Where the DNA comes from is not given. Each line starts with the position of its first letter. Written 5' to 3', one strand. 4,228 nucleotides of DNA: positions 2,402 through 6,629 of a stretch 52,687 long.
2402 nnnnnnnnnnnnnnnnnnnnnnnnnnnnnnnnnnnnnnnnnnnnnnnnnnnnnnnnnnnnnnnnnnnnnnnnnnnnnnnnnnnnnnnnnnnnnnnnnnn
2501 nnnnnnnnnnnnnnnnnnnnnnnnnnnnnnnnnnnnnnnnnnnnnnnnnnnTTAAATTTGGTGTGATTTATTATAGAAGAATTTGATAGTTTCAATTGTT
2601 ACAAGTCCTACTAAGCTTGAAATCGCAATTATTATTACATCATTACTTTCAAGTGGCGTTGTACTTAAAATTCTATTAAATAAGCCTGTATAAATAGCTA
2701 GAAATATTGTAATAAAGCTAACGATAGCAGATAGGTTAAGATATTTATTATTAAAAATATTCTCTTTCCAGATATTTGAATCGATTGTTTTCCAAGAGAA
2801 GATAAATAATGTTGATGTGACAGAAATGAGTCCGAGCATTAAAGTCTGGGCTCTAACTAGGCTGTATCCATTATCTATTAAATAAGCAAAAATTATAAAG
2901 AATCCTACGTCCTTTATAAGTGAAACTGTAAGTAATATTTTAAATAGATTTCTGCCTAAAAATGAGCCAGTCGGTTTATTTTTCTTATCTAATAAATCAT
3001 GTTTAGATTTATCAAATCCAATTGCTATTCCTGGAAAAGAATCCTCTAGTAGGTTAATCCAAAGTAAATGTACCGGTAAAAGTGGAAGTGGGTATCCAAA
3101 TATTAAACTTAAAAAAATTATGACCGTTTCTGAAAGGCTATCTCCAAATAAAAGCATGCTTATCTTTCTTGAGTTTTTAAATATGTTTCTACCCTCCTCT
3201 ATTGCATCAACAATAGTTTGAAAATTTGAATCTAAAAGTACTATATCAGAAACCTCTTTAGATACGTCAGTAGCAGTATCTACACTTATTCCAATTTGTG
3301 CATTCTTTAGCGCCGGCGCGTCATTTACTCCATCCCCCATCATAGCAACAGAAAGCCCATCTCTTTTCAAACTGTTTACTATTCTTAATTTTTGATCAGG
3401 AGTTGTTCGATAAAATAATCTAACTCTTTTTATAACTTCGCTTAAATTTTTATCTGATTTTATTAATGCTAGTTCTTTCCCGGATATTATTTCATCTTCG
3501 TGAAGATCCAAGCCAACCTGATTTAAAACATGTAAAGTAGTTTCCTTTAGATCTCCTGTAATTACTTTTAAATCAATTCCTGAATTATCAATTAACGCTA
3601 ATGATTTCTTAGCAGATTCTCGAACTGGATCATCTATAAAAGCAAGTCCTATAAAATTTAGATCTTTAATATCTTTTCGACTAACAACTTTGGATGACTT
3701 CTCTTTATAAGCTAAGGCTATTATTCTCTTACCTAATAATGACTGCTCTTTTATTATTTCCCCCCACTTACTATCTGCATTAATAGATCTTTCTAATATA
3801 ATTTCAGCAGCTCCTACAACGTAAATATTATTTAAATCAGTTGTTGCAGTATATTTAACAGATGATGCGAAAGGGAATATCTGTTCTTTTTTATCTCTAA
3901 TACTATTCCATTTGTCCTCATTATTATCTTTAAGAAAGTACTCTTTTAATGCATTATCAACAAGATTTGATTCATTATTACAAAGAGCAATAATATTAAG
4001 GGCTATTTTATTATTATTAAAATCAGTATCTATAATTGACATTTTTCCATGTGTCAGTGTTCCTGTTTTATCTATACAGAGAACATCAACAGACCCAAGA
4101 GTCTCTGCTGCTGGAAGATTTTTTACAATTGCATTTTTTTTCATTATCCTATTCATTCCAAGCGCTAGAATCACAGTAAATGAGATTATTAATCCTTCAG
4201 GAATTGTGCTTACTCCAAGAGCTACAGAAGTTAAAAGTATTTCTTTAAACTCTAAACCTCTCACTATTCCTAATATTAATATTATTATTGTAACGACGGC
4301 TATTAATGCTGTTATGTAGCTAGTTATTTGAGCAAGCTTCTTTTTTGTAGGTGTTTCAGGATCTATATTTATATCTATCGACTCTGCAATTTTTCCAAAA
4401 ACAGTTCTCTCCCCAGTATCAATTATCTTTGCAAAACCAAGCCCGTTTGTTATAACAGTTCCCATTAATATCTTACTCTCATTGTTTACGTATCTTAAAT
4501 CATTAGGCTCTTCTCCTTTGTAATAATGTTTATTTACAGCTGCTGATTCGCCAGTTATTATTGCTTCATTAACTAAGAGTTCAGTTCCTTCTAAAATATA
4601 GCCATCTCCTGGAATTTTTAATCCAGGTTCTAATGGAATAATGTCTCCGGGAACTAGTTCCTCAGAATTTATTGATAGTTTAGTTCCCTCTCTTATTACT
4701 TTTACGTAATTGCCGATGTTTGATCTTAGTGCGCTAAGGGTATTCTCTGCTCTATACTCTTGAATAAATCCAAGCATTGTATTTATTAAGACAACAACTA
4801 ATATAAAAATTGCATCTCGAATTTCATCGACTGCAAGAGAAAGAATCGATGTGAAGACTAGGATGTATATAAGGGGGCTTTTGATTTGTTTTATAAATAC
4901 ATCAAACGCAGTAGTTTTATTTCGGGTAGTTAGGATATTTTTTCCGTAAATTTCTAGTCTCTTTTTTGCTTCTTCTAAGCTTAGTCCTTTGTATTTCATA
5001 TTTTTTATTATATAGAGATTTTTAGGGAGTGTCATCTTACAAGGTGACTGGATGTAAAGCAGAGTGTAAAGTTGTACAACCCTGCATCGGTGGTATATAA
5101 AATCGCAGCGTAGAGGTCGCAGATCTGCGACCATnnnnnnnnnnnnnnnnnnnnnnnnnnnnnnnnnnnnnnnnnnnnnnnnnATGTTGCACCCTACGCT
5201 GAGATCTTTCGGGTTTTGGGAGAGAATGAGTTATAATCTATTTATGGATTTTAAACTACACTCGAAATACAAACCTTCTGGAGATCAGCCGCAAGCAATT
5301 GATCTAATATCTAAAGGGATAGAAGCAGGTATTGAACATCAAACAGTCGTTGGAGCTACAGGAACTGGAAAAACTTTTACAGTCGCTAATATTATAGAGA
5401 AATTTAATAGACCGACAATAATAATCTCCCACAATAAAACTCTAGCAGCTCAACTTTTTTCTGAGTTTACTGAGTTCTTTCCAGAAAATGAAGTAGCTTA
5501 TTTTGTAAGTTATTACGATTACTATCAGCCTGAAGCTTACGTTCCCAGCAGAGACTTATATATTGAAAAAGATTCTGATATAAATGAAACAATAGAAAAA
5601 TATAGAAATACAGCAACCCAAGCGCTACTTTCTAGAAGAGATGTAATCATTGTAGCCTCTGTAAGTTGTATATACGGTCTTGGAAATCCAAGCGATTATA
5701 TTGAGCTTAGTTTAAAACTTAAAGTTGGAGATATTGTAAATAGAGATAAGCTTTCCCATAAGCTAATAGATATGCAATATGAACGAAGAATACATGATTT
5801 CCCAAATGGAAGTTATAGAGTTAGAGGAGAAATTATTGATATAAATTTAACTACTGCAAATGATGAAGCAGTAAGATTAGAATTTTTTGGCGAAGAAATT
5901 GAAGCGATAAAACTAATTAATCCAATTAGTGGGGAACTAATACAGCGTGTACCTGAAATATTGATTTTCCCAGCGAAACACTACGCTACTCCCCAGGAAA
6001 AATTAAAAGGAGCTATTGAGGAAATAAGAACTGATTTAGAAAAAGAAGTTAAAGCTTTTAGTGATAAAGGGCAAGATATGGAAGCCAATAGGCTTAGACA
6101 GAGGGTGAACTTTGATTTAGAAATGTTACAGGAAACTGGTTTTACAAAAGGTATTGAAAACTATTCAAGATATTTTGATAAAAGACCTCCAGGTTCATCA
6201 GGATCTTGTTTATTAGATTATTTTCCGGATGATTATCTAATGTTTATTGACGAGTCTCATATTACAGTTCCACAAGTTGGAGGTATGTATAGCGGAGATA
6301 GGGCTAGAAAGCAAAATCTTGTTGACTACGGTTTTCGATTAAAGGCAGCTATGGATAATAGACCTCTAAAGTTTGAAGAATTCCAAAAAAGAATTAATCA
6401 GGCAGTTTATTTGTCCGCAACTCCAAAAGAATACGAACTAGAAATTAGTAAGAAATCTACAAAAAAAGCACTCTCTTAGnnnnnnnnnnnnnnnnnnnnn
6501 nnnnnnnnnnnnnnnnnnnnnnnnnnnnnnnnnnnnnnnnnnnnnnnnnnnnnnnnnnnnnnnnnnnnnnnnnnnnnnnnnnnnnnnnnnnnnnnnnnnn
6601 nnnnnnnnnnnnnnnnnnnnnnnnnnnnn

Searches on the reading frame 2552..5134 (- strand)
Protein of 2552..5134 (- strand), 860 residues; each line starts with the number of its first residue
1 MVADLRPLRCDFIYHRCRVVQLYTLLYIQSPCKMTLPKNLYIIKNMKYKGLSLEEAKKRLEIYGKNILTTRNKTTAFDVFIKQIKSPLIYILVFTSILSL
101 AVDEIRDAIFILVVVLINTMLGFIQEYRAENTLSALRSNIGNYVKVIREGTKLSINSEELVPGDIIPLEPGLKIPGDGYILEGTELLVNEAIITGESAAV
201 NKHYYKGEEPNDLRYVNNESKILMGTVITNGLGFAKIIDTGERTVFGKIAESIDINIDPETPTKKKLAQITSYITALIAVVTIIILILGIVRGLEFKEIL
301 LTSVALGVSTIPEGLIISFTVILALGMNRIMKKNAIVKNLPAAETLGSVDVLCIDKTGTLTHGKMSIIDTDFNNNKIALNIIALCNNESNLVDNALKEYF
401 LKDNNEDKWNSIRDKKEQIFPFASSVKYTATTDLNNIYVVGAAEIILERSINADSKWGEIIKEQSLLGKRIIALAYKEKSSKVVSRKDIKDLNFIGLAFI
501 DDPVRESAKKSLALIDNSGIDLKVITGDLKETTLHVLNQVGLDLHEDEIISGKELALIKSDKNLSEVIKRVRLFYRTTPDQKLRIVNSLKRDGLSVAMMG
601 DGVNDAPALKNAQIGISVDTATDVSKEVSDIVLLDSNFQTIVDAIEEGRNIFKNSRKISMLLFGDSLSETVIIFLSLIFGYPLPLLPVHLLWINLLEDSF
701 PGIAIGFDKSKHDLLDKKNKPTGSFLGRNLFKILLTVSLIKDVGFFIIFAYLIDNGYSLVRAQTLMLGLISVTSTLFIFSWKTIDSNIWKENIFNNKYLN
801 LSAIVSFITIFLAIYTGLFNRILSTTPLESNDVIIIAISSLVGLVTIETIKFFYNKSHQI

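Call 11: search_protein_families(library=pfam, proteins=[window:2552-5134:-], max_evalue=0.001)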
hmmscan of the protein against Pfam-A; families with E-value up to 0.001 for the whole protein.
window:2552-5134:- (860 aa): 5 families
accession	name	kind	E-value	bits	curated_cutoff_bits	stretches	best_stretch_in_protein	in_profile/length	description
PF00122.25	E1-E2_ATPase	-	4.2e-41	140.9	28.1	1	142-333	5-181/181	E1-E2 ATPase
PF00689.26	Cation_ATPase_C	-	2.6e-32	112.4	27.3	1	682-853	1-175/175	Cation transporting ATPase, C-terminus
PF00702.32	Hydrolase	-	3.7e-16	60.5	26.4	1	349-612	1-190/191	haloacid dehalogenase-like hydrolase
PF00690.31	Cation_ATPase_N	-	9.1e-13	48.1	20.4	1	48-99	18-69/69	Cation transporter/ATPase, N-terminus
PF08282.18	Hydrolase_3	-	0.00049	20.3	20.9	1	585-645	195-255/255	haloacid dehalogenase-like hydrolase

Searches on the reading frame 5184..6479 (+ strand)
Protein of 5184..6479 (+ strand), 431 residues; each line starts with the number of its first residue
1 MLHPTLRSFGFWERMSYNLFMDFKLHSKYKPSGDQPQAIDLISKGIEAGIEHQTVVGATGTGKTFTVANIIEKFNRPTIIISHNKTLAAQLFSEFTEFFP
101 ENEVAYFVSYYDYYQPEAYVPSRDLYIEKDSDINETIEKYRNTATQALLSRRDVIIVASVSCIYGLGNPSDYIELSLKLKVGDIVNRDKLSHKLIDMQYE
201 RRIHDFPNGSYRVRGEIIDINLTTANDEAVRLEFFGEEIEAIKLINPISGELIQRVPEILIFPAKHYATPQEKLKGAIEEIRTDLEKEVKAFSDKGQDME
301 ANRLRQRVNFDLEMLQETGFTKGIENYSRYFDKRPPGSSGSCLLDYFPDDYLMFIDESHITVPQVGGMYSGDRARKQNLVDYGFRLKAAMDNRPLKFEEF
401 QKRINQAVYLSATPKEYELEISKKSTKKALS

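Call 11: search_protein_families(library=pfam, proteins=[window:5184-6479:+], max_evalue=0.001)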
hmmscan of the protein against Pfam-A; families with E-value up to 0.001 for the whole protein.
window:5184-6479:+ (431 aa): 3 families
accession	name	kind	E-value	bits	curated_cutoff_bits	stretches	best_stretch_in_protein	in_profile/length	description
PF17757.6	UvrB_inter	-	1.2e-27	96.3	22.9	1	177-267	1-91/91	UvrB interaction domain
PF04851.21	ResIII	-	8.2e-12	45.8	22.5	1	29-156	2-130/164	Type III restriction enzyme, res subunit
PF00270.35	DEAD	-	2.4e-05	24.6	26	1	34-103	3-73/167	DEAD/DEAH box helicase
